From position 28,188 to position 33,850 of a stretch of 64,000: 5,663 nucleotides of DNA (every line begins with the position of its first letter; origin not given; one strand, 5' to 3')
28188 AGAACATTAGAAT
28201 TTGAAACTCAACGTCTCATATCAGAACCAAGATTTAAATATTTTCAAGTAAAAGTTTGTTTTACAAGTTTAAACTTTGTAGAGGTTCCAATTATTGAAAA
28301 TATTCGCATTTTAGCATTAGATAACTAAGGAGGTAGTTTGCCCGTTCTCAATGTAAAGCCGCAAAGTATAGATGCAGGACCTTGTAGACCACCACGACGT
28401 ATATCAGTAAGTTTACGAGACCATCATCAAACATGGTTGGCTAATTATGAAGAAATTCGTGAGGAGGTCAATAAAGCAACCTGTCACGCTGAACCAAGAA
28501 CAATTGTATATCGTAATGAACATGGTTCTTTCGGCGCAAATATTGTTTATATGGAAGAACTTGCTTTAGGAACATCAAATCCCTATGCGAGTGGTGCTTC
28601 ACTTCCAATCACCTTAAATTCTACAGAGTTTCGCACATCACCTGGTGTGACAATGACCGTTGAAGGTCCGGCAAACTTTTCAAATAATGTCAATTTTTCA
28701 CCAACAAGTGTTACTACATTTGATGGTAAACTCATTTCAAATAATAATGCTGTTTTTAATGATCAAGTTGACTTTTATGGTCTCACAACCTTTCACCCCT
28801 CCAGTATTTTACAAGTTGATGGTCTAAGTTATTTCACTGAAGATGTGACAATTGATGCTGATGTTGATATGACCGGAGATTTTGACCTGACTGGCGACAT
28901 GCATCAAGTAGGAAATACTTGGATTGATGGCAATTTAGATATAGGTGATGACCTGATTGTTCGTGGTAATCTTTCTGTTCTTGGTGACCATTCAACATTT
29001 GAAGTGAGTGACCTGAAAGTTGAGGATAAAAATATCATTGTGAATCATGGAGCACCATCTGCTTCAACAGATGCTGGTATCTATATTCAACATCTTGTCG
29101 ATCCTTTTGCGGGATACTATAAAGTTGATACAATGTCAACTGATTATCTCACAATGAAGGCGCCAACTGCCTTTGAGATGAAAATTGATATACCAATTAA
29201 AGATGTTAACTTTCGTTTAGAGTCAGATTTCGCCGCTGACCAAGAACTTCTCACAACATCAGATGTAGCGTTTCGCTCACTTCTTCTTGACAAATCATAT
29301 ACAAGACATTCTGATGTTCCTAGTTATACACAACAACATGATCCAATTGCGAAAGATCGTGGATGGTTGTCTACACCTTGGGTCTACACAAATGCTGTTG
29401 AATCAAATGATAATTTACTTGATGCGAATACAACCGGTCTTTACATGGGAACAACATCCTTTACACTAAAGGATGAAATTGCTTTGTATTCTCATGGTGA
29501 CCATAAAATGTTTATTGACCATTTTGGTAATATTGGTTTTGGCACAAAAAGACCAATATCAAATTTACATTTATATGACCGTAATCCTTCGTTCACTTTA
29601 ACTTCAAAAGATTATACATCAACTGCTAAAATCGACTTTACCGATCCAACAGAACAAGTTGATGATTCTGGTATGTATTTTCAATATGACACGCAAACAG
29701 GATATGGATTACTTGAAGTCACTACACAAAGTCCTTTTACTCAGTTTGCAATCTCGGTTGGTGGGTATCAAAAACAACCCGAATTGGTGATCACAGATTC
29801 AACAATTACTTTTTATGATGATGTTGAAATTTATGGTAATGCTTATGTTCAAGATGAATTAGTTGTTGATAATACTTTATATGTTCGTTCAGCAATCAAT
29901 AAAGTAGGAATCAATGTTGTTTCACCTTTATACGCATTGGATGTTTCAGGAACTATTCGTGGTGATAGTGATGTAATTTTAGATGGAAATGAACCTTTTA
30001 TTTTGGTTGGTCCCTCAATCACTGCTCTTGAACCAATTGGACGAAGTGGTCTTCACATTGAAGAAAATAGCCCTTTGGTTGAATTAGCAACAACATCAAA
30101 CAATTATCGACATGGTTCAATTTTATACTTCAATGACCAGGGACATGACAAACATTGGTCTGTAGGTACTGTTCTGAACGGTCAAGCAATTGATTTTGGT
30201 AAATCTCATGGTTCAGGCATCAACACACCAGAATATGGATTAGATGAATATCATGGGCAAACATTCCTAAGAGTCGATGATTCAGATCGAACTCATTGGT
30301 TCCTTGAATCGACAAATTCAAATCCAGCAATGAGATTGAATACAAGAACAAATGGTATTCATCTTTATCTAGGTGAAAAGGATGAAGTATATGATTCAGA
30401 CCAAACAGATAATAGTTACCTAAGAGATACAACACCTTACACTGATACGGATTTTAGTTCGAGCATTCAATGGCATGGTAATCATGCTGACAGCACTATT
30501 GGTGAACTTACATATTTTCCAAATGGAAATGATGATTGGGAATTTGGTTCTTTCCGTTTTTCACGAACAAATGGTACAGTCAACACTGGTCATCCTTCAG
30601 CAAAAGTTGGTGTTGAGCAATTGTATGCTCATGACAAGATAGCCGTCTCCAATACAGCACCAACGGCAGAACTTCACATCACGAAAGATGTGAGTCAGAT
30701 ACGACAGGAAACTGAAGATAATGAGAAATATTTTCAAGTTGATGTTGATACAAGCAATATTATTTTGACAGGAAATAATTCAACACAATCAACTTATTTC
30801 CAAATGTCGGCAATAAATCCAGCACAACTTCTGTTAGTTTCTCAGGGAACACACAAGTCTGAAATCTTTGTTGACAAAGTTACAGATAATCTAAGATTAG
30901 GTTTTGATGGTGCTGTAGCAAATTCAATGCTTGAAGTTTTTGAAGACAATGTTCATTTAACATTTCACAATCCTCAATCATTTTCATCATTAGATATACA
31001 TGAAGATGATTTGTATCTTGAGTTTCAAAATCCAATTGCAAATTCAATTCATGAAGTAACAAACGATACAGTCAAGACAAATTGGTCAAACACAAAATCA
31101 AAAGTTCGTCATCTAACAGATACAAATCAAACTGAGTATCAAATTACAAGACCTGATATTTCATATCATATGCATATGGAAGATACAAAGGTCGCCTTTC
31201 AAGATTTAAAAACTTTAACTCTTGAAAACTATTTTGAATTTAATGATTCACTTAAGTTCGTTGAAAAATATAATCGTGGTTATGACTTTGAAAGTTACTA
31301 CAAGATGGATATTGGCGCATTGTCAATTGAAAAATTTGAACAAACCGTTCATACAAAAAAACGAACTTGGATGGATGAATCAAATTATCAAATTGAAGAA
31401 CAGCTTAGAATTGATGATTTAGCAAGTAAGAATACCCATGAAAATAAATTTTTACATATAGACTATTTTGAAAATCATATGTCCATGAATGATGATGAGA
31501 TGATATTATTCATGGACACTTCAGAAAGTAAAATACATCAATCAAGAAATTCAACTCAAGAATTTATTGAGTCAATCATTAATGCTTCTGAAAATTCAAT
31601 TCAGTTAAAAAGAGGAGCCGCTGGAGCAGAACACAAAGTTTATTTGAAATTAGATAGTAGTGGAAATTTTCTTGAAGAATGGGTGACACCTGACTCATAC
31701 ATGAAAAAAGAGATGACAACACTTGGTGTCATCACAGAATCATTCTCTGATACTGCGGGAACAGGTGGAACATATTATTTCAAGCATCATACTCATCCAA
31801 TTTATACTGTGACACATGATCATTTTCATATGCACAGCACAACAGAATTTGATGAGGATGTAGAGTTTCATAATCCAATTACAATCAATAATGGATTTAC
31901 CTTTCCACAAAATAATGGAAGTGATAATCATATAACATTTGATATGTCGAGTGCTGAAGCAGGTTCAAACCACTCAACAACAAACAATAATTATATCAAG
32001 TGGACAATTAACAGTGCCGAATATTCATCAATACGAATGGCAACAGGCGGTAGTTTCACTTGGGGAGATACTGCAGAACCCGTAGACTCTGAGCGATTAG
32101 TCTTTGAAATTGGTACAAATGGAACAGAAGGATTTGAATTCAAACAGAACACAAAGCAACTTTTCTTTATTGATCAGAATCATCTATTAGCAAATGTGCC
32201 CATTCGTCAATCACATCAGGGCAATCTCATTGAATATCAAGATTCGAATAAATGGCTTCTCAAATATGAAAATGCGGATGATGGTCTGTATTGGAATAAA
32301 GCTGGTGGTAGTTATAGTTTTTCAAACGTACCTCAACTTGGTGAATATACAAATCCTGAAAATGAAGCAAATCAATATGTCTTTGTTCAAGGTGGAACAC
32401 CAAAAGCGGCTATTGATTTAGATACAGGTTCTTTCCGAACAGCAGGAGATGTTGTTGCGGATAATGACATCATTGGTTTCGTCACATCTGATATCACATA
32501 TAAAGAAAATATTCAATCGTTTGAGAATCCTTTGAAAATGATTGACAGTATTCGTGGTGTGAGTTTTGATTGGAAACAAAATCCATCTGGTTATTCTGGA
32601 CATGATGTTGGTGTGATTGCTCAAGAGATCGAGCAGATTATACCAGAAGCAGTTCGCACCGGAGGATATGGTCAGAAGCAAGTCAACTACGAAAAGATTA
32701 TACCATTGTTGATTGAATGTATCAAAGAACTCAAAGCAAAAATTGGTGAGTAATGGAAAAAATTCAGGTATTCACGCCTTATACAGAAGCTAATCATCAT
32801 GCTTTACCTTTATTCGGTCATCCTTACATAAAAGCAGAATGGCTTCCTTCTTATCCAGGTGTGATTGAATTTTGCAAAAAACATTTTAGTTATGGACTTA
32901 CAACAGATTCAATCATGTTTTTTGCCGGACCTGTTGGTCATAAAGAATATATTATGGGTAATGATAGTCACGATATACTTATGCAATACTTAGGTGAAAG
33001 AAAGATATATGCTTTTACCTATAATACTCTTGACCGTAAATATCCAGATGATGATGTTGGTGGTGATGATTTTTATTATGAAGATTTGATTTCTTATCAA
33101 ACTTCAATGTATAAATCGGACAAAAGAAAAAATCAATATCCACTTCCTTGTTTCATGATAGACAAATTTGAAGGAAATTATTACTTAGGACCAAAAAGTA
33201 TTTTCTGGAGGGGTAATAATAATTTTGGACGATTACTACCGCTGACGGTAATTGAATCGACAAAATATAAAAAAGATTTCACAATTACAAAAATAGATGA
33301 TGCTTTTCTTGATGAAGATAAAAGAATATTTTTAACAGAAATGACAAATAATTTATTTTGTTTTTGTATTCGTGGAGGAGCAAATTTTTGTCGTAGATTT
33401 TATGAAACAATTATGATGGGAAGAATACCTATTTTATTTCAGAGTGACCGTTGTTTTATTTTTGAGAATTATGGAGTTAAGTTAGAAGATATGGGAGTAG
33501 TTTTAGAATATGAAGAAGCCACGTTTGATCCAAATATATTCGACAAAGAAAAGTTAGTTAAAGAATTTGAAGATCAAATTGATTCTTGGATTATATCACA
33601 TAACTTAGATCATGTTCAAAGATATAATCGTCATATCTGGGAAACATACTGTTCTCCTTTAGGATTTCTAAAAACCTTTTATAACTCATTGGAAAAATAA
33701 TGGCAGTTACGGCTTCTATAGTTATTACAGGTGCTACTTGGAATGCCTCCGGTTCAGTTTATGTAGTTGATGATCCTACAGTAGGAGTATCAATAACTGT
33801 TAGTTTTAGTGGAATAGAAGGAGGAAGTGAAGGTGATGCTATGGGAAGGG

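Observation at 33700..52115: Ig-like repeats split across gene boundaries three times: possible daisy-chain (split-domain) assembly of giant adhesins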

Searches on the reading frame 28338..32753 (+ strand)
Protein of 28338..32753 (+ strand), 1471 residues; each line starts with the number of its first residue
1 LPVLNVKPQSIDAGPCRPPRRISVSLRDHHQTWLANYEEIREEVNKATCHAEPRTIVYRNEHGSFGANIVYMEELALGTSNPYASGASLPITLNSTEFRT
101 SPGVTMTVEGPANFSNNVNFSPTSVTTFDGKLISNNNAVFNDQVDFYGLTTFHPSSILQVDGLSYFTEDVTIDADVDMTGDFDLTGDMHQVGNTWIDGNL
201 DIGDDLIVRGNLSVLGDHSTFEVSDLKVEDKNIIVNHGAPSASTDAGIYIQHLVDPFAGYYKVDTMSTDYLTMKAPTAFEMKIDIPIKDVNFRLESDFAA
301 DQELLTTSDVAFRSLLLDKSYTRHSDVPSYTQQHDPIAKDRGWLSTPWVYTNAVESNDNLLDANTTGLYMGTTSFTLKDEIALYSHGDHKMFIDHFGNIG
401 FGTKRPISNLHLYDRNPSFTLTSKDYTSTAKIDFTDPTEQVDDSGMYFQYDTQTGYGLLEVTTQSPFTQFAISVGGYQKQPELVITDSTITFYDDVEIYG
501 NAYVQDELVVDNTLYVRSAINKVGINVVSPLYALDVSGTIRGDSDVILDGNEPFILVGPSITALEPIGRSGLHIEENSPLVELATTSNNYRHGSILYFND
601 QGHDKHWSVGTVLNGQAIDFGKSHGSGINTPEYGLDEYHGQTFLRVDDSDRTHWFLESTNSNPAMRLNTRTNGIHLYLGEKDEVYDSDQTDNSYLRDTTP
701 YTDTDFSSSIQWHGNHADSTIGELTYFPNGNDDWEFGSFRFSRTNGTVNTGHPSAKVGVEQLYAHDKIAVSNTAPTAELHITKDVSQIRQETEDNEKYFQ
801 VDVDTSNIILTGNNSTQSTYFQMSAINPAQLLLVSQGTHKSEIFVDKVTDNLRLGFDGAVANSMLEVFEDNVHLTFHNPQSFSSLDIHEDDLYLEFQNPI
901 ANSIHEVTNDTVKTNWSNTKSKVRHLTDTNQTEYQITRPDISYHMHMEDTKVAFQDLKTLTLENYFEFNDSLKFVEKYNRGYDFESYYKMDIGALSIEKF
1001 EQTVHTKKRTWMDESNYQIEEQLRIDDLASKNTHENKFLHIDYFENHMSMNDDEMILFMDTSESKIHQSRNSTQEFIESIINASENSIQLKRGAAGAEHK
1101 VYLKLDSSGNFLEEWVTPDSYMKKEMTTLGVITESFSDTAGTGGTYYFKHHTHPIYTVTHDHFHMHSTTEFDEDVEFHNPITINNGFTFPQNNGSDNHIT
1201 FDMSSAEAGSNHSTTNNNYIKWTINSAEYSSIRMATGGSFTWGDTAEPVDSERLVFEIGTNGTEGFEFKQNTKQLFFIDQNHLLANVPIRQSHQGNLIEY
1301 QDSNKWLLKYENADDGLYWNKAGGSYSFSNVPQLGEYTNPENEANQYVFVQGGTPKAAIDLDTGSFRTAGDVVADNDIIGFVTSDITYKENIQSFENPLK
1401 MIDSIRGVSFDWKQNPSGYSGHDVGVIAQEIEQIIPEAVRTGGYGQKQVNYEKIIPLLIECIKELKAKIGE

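Call 3: search_protein_families(library=pfam, proteins=[window:28338-32753:+], max_evalue=0.01)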
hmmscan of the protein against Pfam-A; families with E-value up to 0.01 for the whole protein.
window:28338-32753:+ (1471 aa): 1 family
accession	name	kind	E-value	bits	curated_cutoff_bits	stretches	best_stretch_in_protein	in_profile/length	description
PF13884.11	Peptidase_S74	-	2.2e-15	57.1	22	1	1384-1440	1-58/58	Chaperone of endosialidase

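Call 4: search_protein_families(library=phrogs, proteins=[window:28338-32753:+], max_evalue=0.001)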
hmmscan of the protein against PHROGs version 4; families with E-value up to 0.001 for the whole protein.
window:28338-32753:+ (1471 aa): 18 families
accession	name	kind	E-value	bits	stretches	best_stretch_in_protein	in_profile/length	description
phrog_8215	-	tail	1.3e-32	114.2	1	1363-1469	891-989/1000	baseplate wedge initiator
phrog_5668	-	tail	1.6e-26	93.4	1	1197-1470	1263-1552/1567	tail fiber protein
phrog_18186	-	tail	7.1e-21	75.5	1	1365-1470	470-568/582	baseplate wedge subunit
phrog_30158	-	unknown function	8.7e-17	61.8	1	1382-1470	692-774/779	-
phrog_19966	-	tail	3.8e-15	56.5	1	1382-1470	631-718/724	long tail fiber protein distal subunit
phrog_1980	-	tail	1e-14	55.7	1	1210-1469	207-423/449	tail fiber protein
phrog_1469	-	tail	1.1e-14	53.4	2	1382-1466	2527-2606/2607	baseplate wedge subunit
phrog_11011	-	tail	2.2e-14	53.3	1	1353-1469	1158-1270/1291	long tail fiber protein distal subunit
phrog_1699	-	tail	1.7e-13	51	1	946-1471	568-986/1000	long tail fiber protein distal subunit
phrog_28992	-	unknown function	6.3e-13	49.6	1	1382-1466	247-326/343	-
phrog_25848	-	tail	1e-12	48.2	1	1358-1469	481-584/598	tail fiber protein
phrog_33119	-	tail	7.5e-12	45.6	1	1361-1471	527-629/643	long tail fiber protein distal subunit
phrog_25788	-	tail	1.5e-10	41.4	1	1369-1469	500-596/603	tail fiber protein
phrog_5481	-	tail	1.2e-09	38.2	1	1357-1469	895-1012/1043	tail fiber protein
phrog_7841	-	unknown function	4.2e-07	30.3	1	1384-1470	395-482/489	-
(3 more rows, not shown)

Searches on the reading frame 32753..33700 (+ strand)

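Call 3: search_protein_families(library=pfam, proteins=[window:32753-33700:+], max_evalue=0.01)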
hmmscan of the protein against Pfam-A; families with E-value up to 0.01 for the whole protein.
window:32753-33700:+ (315 aa): 1 family
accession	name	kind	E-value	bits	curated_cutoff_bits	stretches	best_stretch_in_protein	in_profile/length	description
PF03016.20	Exostosin_GT47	-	8e-05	22.5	33.4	1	166-232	195-260/293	Exostosin GT47 domain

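Call 4: search_protein_families(library=phrogs, proteins=[window:32753-33700:+], max_evalue=0.001)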
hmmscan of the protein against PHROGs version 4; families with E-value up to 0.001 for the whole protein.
window:32753-33700:+ (315 aa): 0 families
